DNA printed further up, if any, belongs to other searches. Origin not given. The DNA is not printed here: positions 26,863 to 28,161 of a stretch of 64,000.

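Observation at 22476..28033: Self-contained four-gene operon: two unknown proteins, a coiled-coil CobS/MoxR-type AAA+ ATPase and a MIDAS-less vWA-like protein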

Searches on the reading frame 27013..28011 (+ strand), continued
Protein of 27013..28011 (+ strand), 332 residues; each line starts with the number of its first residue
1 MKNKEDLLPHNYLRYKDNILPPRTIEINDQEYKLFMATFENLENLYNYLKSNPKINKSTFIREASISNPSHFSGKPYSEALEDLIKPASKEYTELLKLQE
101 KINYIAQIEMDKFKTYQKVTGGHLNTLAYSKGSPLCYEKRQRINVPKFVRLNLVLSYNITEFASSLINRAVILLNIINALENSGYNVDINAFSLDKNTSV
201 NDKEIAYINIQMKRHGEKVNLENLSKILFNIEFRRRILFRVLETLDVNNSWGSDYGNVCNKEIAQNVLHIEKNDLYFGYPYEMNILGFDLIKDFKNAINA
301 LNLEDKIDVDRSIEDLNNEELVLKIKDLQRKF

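Call 44: find_related_loci(query=A2, collection=genome_contigs, flank=8000)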
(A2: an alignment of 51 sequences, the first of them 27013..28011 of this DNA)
Query A2 (332 aa) in genome_contigs; peptide patterns used: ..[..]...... (x = any residue, [..] = any of these).
70 stretches matched a pattern; 26 encode a relative of the query (tblastn E <= 1e-3); 26 distinct loci.
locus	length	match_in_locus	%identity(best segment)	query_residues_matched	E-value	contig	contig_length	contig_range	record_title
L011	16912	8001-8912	49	9-316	2e-95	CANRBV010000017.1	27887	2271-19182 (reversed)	MAG: uncultured Bacilli bacterium isolate Lapin-028__bin53 genome assembly, contig: Lapin-028__NODE_1816_length_27887_co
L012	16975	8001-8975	46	1-326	1e-94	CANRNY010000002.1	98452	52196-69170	MAG: uncultured Bacilli bacterium isolate Lapin-020__bin70 genome assembly, contig: Lapin-020__NODE_152_length_98452_cov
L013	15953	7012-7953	45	9-326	1e-92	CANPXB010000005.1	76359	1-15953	MAG: uncultured Bacilli bacterium isolate Lapin-004__bin76 genome assembly, contig: Lapin-004__NODE_330_length_76359_cov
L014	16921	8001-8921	47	11-321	2e-92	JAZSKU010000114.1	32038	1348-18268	MAG: Bacilli bacterium isolate T1900044559_TS20190025.MAGScoT_cleanbin_000027 SGB_353_k141_198571, whole genome shotgun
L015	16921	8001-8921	46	9-319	2e-92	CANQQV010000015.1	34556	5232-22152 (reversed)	MAG: uncultured Bacilli bacterium isolate Lapin-008__bin54 genome assembly, contig: Lapin-008__NODE_1473_length_34556_co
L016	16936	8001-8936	47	9-324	2e-91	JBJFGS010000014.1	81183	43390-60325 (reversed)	MAG: Candidatus Coprovivens sp. isolate PUUB45_bin.013 NODE_130_length_81183_cov_20.237390, whole genome shotgun sequenc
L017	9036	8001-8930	45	11-324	1e-88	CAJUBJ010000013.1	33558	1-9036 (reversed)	MAG TPA_asm: uncultured Bacilli bacterium isolate MGBC127997 genome assembly, contig: MGBC127997.13, whole genome shotgu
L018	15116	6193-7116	43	11-323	1e-87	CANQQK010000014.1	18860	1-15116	MAG: uncultured Bacilli bacterium isolate Lapin-011__bin56 genome assembly, contig: Lapin-011__NODE_2926_length_18860_co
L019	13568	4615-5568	44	2-323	1e-87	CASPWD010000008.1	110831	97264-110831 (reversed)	MAG: uncultured Bacilli bacterium isolate extra-ERR2497918.26_1677795665 genome assembly, contig: NODE_54_length_110831_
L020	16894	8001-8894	45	11-312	1e-87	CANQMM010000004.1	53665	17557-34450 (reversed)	MAG: uncultured Bacilli bacterium isolate Lapin-013__bin24 genome assembly, contig: Lapin-013__NODE_370_length_53665_cov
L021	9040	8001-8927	45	11-323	9e-87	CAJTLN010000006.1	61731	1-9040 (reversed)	MAG TPA_asm: uncultured Bacilli bacterium isolate MGBC100111 genome assembly, contig: MGBC100111.6, whole genome shotgun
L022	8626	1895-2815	42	11-322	8e-86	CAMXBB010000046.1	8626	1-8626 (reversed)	MAG TPA_asm: uncultured Firmicutes bacterium isolate SRR14411261_bin.7_metawrap_v1.3_MAG genome assembly, contig: NODE.1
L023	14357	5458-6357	43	9-312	2e-83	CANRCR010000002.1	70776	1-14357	MAG: uncultured Bacilli bacterium isolate Lapin-026__bin36 genome assembly, contig: Lapin-026__NODE_366_length_70776_cov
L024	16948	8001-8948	40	2-324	6e-73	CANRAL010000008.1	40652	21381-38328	MAG: uncultured Bacilli bacterium isolate Lapin-016__bin54 genome assembly, contig: Lapin-016__NODE_804_length_40652_cov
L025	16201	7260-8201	45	9-326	6e-90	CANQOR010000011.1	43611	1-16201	MAG: uncultured Bacilli bacterium isolate Lapin-032__bin83 genome assembly, contig: Lapin-032__NODE_1448_length_43611_co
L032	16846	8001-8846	33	28-311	6e-37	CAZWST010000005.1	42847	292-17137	MAG TPA_asm: uncultured Muribaculaceae bacterium isolate SRP287540_co1_203 genome assembly, contig: NODE_846_length_4284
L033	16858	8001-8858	31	23-311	4e-34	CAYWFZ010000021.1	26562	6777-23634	MAG TPA_asm: uncultured Muribaculaceae bacterium isolate SRP287540_co1_194 genome assembly, contig: NODE_1795_length_265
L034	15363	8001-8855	32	23-310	1e-26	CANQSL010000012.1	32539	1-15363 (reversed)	MAG: uncultured Bacilli bacterium isolate Lapin-026__bin110 genome assembly, contig: Lapin-026__NODE_1455_length_32539_c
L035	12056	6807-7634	29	34-311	2e-26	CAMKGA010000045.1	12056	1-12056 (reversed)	MAG: uncultured Bacillales bacterium isolate SRR12081294_bin.11_metaWRAP_v1.3_MAG genome assembly, contig: ERZ12289768.7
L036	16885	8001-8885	26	18-311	5e-23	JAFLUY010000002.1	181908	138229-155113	MAG: Erysipelotrichales bacterium isolate HAN091 Seq2, whole genome shotgun sequence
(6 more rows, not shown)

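Call 54: search_solved_structures(query=A2, max_evalue=1)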
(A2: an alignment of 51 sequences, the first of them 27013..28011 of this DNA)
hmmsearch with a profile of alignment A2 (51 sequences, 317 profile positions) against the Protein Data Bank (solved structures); distinct sequences matched with E-value up to 1: 19.
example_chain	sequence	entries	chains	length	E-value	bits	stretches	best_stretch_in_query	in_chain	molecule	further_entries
1ghu_A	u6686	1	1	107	0.44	12.8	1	9-58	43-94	GRB2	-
1qg1_E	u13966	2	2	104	0.66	12.2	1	9-55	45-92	PROTEIN (GROWTH FACTOR RECEPTOR BINDING PROTEIN) | Growth factor receptor-bound protein 2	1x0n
3n84_A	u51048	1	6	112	0.73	12.1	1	9-55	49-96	Growth factor receptor-bound protein 2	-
1fhs_A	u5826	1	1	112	0.73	12.1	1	9-55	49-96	GROWTH FACTOR RECEPTOR BOUND PROTEIN-2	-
6icg_A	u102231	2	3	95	0.75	12.1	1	9-55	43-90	Growth factor receptor-bound protein 2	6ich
7mph_A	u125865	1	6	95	0.75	12.1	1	9-55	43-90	Growth factor receptor-bound protein 2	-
1zfp_E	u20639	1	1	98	0.75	12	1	9-55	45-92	GROWTH FACTOR RECEPTOR BINDING PROTEIN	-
1cj1_A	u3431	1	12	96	0.77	12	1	9-55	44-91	PROTEIN (GROWTH FACTOR RECEPTOR-BOUND PROTEIN 2)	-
2h46_E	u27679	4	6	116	0.77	12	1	9-55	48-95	Growth Receptor Binding Protein 2 | Growth factor receptor-bound protein 2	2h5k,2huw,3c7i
1fyr_A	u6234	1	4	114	0.77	12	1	9-55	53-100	GROWTH FACTOR RECEPTOR-BOUND PROTEIN 2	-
2aoa_A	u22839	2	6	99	0.77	12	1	9-55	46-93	Growth factor receptor-bound protein 2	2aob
3imd_A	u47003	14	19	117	0.78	12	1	9-55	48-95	Growth factor receptor-bound protein 2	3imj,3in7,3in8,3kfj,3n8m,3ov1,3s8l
1bm2_A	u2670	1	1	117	0.8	12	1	9-55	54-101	PROTEIN (GROWTH FACTOR RECEPTOR BOUND PROTEIN 2)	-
3wa4_A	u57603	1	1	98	0.81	11.9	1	9-55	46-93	Growth factor receptor-bound protein 2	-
1tze_E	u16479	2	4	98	0.81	11.9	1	9-55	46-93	GROWTH FACTOR RECEPTOR-BOUND PROTEIN 2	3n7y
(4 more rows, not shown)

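Call 60: search_protein_families(library=pfam, proteins=[L032:3258-4547:+, L021:2189-4063:+, L032:9214-9927:+, L033:8963-9214:+], max_evalue=0.01)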
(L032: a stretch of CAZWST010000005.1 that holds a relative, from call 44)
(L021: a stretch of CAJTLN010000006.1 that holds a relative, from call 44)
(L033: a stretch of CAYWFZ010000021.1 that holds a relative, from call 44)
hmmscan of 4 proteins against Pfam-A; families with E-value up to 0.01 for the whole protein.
L032:3258-4547:+ (429 aa): 0 families

L021:2189-4063:+ (624 aa): 0 families

L032:9214-9927:+ (237 aa): 0 families

L033:8963-9214:+ (83 aa): 0 families

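Call 90: search_dna_similar(query=window:27013-28011:+, collection=phages, mode=protein, max_evalue=0.001, max_rows=30, rows=spread)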
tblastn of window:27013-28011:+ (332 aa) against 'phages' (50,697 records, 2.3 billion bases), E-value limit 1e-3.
Records with a match: 259; places in all: 259; records where one place covers at least 80% of the query: 0.
Best place of each record, by identity: <60% 259.
By first word of the organism name: Staphylococcus 235; Mycobacterium 22; Bacteriophage 1; Clostridium 1.
By host as written in the record: Staphylococcus aureus 85; - 29; Staphylococcus sp. 17; Staphylococcus carnosus TM300 17; Mycobacterium smegmatis mc2 155 16; Staphylococcus xylosus M1997-2/10 8; Staphylococcus aureus ATCC 25923 6; Staphylococcus 6; and 47 more.
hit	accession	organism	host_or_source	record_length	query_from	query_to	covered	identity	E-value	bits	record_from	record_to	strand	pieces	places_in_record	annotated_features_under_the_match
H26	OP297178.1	Staphylococcus phage vB_ScaM-V1SC04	Staphylococcus capitis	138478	39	277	72%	29.0%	8e-8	60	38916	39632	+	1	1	hypothetical protein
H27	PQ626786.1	Staphylococcus phage Zeno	Staphylococcus aureus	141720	39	277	72%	27.4%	1e-4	50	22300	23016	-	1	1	hypothetical protein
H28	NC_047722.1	Staphylococcus phage Staph1N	Staphylococcus aureus strain NCTC9789 ...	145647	39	277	72%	27.1%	2e-5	52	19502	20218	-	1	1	hypothetical protein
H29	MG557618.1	Staphylococcus phage HSA30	Staphylococcus aureus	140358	39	277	72%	27.0%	1e-6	56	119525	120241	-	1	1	hypothetical protein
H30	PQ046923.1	Staphylococcus phage OPT-SA02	Staphylococcus aureus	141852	39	277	72%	27.0%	1e-6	56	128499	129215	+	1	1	hypothetical protein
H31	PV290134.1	Staphylococcus phage vB_SaRS_FS19-1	Staphylococcus aureus JP19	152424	39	277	72%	27.0%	1e-6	56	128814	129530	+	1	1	hypothetical protein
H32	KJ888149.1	Staphylococcus phage MCE-2014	Staphylococcus aureus BCP88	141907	39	277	72%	27.0%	1e-6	56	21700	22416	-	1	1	hypothetical protein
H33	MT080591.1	Staphylococcus phage vB_SauM_EW29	Staphylococcus carnosus TM300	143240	39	277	72%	27.0%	1e-6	56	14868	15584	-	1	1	record has no annotation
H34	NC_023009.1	Staphylococcus aureus bacteriophage Sb-1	Staphylococcus aureus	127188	39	277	72%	26.7%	3e-5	52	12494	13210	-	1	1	orf028: hypothetical protein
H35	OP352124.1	Staphylococcus phage SAML-229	Staphylococcus aureus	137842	39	277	72%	26.7%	3e-5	52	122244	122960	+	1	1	hypothetical protein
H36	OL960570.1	Staphylococcus phage APTC_SA_13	Staphylococcus aureus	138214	39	277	72%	26.7%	3e-5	52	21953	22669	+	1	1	hypothetical protein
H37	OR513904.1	Staphylococcus phage vB_SauH-Ge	Staphylococcus aureus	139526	39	277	72%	26.7%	3e-5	52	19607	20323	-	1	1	hypothetical protein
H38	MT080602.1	Staphylococcus phage vB_SauM_EW74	Staphylococcus carnosus TM300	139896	39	277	72%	26.7%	3e-5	52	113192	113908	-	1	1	record has no annotation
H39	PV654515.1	Staphylococcus phage vB_STPGBLB0001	Staphylococcus aureus subsp. aureus ...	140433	39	277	72%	26.7%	3e-5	52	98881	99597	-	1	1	hypothetical protein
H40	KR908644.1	Staphylococcus phage IME-SA119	Staphylococcus aureus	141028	39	277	72%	26.7%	3e-5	52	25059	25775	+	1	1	hypothetical protein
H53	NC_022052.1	Mycobacterium phage Whirlwind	Mycobacterium smegamtis mc2 155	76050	62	260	60%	23.4%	9e-5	50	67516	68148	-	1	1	123: hypothetical protein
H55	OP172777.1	Clostridium phage CS266P3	Clostridium_AP sp000509125 DA266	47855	112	256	44%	24.5%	4e-4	48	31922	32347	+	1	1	hypothetical protein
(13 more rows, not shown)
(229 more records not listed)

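Call 91: get_annotated_region(hit=H53, flank=3500)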
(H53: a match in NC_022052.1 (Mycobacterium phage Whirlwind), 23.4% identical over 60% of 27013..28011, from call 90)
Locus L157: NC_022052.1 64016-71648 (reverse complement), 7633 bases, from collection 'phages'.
description: Mycobacterium phage Whirlwind, complete genome.
organism: Mycobacterium phage Whirlwind (NCBI taxid 1340826)
taxonomy: Viruses; Duplodnaviria; Heunggongvirae; Uroviricota; Caudoviricetes; Vilmaviridae; Lclasvirinae; Lumosvirus; Lumosvirus whirlwind
host: Mycobacterium smegamtis mc2 155; source: soil; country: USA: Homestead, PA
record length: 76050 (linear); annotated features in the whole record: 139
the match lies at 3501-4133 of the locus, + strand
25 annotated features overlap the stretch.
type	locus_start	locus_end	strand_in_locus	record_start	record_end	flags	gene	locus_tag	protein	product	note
CDS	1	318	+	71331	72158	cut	133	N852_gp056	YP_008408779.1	hypothetical protein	-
CDS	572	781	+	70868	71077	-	132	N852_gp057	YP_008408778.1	hypothetical protein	-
CDS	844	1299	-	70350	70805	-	131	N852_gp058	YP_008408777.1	hypothetical protein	-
CDS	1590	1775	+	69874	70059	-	130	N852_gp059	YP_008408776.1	hypothetical protein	-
CDS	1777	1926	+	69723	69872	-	129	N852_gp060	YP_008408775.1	hypothetical protein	-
CDS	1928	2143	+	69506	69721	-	128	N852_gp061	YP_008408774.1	hypothetical protein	-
CDS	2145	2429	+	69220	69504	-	127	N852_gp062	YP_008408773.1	hypothetical protein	-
CDS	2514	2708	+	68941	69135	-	126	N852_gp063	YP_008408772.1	hypothetical protein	-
CDS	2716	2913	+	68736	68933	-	125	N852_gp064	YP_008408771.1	hypothetical protein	-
CDS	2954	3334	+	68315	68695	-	124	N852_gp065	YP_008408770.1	hypothetical protein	-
CDS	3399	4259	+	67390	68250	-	123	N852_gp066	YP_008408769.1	hypothetical protein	-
CDS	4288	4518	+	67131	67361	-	122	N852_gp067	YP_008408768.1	hypothetical protein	-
CDS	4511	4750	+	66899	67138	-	121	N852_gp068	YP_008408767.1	hypothetical protein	-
CDS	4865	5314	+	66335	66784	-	120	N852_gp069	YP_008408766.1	hypothetical protein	-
CDS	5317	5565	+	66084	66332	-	119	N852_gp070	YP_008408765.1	hypothetical protein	-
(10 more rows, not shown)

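Call 92: get_annotated_region(hit=H55, flank=3500)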
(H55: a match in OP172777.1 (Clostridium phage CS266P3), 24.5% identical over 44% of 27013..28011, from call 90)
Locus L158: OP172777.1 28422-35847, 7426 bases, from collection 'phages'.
description: Clostridium phage CS266P3, complete genome.
organism: Clostridium phage CS266P3 (NCBI taxid 2968624)
taxonomy: Viruses; Duplodnaviria; Heunggongvirae; Uroviricota; Caudoviricetes
host: Clostridium_AP sp000509125 DA266; source: municipal sewage; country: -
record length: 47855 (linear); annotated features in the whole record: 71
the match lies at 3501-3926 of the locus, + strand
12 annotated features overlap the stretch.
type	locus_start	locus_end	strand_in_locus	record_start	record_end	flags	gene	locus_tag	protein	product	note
CDS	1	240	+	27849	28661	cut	-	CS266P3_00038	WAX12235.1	hypothetical protein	-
CDS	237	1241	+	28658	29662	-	-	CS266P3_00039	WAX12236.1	hypothetical protein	-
CDS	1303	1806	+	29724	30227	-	-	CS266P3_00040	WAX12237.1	hypothetical protein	-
CDS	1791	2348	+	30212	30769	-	-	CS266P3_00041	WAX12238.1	hypothetical protein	-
CDS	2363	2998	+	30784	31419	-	-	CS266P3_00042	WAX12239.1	hypothetical protein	-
CDS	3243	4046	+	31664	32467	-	-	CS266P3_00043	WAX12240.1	hypothetical protein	-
CDS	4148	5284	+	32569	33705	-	-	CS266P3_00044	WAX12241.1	hypothetical protein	-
CDS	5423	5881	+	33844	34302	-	-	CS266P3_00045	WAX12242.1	hypothetical protein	-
CDS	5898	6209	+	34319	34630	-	-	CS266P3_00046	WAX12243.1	hypothetical protein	-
CDS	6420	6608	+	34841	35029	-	-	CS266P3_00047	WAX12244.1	hypothetical protein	-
CDS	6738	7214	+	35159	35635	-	-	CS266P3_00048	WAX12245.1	hypothetical protein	-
CDS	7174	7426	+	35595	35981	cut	-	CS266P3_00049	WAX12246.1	hypothetical protein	-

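Call 98: search_protein_families(library=pfam, alignment_id=A6, max_evalue=1)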
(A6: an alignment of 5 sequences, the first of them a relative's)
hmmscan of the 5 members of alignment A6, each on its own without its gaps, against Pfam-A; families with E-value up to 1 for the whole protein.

A. member 1, L032:3258-4547:+ (429 aa): 0 families

B. families by the number of members that match (of 5 scanned): 10 families
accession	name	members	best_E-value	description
PF05816.16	TelA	2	4e-11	Toxic anion resistance protein (TelA)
PF10145.14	PhageMin_Tail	1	0.011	Phage-related minor tail protein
PF18171.6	LSDAT_prok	1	0.015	SLOG in TRPM, prokaryote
PF10482.14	CtIP_N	1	0.019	Tumour-suppressor protein CtIP N-terminal domain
PF05648.19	PEX11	1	0.023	Peroxisomal biogenesis factor 11 (PEX11)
PF24564.1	DUF7605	1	0.025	Domain of unknown function (DUF7605)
PF00861.27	Ribosomal_L18p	1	0.054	Ribosomal L18 of archaea, bacteria, mitoch. and chloroplast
PF20675.2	MPH2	1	0.061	Maintenance of Photosystem II under High light 2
PF19211.5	CoV_NSP2_N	1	0.094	Coronavirus replicase NSP2, N-terminal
PF05852.16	DUF848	1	0.16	Gammaherpesvirus protein of unknown function (DUF848)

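Call 99: search_solved_structures(query=A6, max_evalue=1)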
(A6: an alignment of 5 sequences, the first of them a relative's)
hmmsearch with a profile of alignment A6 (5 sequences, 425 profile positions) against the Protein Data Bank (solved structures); distinct sequences matched with E-value up to 1: 2.
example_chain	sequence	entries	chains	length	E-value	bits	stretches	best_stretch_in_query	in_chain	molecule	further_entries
9kns_A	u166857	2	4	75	0.24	13.5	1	104-164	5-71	Protein Hook homolog 3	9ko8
9c7z_A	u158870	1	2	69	0.56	12.3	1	314-371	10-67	HALC3_919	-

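Call 100: search_protein_families(library=pfam, proteins=[L011:1511-3244:+, L011:3247-4140:+, L158:3243-4046:+, L157:3399-4259:+], max_evalue=0.1)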
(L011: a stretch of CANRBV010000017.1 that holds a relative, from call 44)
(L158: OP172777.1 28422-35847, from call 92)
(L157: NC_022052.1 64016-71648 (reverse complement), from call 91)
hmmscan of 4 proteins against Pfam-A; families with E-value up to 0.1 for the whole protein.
L011:1511-3244:+ (577 aa): 7 families
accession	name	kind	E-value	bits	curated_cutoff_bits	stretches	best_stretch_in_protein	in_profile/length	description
PF07728.20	AAA_5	-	2.7e-11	44.1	22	1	343-474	2-139/139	AAA domain (dynein-related subfamily)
PF00004.35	AAA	-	0.00024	22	21.2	1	343-416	1-72/131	ATPase family associated with various cellular activities (AAA)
PF10662.15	PduV-EutP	-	0.013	15.8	21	1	342-399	3-57/143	Ethanolamine utilisation - propanediol utilisation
PF00158.32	Sigma54_activat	-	0.018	15.1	20.2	0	328-362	10-44/168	Sigma-54 interaction domain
PF12775.13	AAA_7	-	0.019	14.9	25.8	0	337-373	30-66/181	P-loop containing dynein motor region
PF19216.5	CoV_NSP15_M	-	0.07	13.8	25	0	116-174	12-67/118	Coronavirus replicase NSP15, middle domain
PF06206.17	CpeT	-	0.099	13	21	0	83-167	70-153/181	CpeT/CpcT family (DUF1001)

L011:3247-4140:+ (297 aa): 1 family
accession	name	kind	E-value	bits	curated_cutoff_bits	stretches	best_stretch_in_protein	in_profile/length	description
PF23822.1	DUF7192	-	8.4e-34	117.6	27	1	7-271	7-275/281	Domain of unknown function (DUF7192)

L158:3243-4046:+ (267 aa): 3 families
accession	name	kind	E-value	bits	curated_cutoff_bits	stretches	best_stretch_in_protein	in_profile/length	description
PF23822.1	DUF7192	-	1.4e-34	120.2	27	1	3-237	5-245/281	Domain of unknown function (DUF7192)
PF17011.10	DUF5093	-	0.042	14.5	27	0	3-43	56-96/131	Domain of unknown function (DUF5093)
PF20303.3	YLATT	-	0.066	13.5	26.7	0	79-159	27-105/107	YEATS-Like-Associating Three TM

L157:3399-4259:+ (286 aa): 2 families
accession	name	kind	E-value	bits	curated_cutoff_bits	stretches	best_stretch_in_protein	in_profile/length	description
PF23822.1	DUF7192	-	7.1e-129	429.5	27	1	5-284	3-281/281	Domain of unknown function (DUF7192)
PF04937.20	DUF659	-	0.094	12.8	34.7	0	117-154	83-120/152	Protein of unknown function (DUF 659)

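Call 110: search_protein_families(library=ncbifam, proteins=[L034:3443-4621:+, L035:2268-3458:+, L036:3292-4617:+, L032:3258-4547:+], max_evalue=0.01)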
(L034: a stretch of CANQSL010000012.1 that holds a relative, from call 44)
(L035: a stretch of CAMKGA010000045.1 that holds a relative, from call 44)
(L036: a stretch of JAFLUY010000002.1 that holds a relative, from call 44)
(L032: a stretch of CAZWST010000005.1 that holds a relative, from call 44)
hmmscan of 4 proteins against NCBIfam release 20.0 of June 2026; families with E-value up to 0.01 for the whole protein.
L034:3443-4621:+ (392 aa): 0 families

L035:2268-3458:+ (396 aa): 0 families

L036:3292-4617:+ (441 aa): 0 families

L032:3258-4547:+ (429 aa): 0 families

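Call 111: search_protein_families(library=pfam, proteins=[L033:3231-4541:+, L034:3443-4621:+, L035:2268-3458:+, L036:3292-4617:+], max_evalue=0.01)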
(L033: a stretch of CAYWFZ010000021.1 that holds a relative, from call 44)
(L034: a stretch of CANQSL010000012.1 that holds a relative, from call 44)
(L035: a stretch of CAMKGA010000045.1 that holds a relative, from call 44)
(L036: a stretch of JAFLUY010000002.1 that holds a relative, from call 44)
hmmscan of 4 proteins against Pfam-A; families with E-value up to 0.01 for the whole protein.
L033:3231-4541:+ (436 aa): 0 families

L034:3443-4621:+ (392 aa): 1 family
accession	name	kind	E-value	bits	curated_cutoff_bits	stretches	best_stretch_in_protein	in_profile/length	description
PF05816.16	TelA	-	5.4e-09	36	30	1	25-352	7-326/332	Toxic anion resistance protein (TelA)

L035:2268-3458:+ (396 aa): 1 family
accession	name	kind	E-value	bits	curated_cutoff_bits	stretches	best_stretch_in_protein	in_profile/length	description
PF05816.16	TelA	-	4e-11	43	30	1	30-361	6-329/332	Toxic anion resistance protein (TelA)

L036:3292-4617:+ (441 aa): 0 families
